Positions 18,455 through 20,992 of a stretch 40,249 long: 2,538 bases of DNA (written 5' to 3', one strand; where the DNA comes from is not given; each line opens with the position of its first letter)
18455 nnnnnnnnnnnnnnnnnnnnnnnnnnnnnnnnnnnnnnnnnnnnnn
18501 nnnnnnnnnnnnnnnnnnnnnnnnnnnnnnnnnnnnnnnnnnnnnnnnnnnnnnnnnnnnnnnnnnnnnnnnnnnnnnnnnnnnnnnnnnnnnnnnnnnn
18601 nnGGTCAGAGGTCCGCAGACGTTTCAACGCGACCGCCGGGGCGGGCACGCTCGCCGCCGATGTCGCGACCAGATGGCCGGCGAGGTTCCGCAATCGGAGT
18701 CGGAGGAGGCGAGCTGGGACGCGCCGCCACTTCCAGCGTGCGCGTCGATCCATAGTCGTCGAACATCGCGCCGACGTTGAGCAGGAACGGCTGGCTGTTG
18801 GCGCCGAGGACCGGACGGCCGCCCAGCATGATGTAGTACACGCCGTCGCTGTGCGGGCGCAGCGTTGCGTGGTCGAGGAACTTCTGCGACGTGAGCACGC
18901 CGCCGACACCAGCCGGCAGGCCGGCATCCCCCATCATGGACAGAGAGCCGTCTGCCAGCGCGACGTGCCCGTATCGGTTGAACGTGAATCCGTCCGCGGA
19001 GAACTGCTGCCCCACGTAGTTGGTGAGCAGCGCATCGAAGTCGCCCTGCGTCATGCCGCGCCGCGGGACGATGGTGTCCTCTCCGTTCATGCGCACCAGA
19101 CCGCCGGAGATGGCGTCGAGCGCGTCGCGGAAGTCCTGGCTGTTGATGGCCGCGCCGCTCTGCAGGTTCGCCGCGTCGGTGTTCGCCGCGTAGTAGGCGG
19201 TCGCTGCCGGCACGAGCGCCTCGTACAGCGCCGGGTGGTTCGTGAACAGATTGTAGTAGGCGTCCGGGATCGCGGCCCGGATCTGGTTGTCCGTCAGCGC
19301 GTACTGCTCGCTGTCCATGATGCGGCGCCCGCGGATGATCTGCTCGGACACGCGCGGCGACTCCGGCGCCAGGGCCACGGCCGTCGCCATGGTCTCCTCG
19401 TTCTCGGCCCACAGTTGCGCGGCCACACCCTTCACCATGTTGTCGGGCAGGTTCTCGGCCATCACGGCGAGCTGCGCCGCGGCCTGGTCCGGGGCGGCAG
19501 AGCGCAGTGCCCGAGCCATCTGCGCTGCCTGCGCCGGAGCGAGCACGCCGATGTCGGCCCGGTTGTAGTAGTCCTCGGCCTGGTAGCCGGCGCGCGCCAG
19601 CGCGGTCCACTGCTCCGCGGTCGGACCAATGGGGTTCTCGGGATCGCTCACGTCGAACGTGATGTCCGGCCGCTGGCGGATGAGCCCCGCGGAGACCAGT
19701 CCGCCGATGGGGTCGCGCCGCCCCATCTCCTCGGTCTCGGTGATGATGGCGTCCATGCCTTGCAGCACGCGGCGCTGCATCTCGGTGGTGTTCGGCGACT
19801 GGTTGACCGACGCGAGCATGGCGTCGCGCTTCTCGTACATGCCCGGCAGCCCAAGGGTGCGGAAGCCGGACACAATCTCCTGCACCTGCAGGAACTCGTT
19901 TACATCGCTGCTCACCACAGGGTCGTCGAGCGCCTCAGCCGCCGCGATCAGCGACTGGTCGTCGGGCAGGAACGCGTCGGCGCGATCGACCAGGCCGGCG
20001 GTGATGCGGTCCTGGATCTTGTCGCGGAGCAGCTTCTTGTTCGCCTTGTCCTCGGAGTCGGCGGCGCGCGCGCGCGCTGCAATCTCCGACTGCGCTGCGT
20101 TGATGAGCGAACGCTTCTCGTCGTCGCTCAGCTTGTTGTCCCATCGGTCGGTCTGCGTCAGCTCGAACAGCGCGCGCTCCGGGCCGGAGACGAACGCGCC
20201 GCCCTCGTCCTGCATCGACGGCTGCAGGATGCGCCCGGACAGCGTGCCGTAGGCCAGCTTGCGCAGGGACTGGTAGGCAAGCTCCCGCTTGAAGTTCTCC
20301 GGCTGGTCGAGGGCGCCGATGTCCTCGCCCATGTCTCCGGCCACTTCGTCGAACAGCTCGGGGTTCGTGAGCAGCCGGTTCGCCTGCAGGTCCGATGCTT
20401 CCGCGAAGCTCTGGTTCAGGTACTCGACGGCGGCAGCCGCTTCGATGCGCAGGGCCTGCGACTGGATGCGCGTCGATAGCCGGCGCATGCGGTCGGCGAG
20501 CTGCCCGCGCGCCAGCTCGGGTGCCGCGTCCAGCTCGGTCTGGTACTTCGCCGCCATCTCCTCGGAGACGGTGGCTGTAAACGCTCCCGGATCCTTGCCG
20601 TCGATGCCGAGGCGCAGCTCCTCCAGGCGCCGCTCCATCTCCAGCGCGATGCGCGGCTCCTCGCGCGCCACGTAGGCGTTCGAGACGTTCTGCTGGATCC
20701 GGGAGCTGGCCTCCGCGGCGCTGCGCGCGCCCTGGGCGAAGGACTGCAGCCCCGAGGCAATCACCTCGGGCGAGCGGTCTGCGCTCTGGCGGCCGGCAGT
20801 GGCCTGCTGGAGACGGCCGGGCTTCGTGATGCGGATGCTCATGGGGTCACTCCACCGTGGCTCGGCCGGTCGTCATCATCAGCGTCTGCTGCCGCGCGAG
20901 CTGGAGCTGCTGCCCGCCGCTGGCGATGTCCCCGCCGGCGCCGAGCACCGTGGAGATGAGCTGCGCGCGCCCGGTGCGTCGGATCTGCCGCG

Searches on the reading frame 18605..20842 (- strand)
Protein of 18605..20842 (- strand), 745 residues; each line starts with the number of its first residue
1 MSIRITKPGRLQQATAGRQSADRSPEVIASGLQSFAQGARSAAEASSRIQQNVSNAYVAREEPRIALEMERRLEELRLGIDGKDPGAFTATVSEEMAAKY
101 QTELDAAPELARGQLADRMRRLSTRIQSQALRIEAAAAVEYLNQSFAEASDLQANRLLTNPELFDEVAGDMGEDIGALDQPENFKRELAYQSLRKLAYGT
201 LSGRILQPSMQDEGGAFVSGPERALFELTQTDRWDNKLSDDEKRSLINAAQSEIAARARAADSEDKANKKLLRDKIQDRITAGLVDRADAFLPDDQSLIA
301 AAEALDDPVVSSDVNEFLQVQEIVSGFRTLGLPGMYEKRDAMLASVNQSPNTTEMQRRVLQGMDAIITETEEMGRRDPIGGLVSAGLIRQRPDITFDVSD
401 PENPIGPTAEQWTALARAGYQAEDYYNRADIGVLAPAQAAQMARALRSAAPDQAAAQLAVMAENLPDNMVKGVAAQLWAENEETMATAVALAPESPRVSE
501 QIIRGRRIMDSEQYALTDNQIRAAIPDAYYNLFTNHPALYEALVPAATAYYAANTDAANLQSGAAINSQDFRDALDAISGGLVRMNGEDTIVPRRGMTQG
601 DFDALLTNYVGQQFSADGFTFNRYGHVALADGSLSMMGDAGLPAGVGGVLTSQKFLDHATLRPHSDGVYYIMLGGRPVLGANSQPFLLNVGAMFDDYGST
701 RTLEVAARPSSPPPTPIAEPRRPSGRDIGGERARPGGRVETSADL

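Call 11: search_protein_families(library=phrogs, proteins=[window:18605-20842:-], max_evalue=0.001)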
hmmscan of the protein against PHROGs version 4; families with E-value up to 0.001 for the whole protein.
window:18605-20842:- (745 aa): 1 family
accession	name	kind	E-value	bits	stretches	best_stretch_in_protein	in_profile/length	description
phrog_9153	-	unknown function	8.5e-08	32.1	1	437-608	445-618/694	-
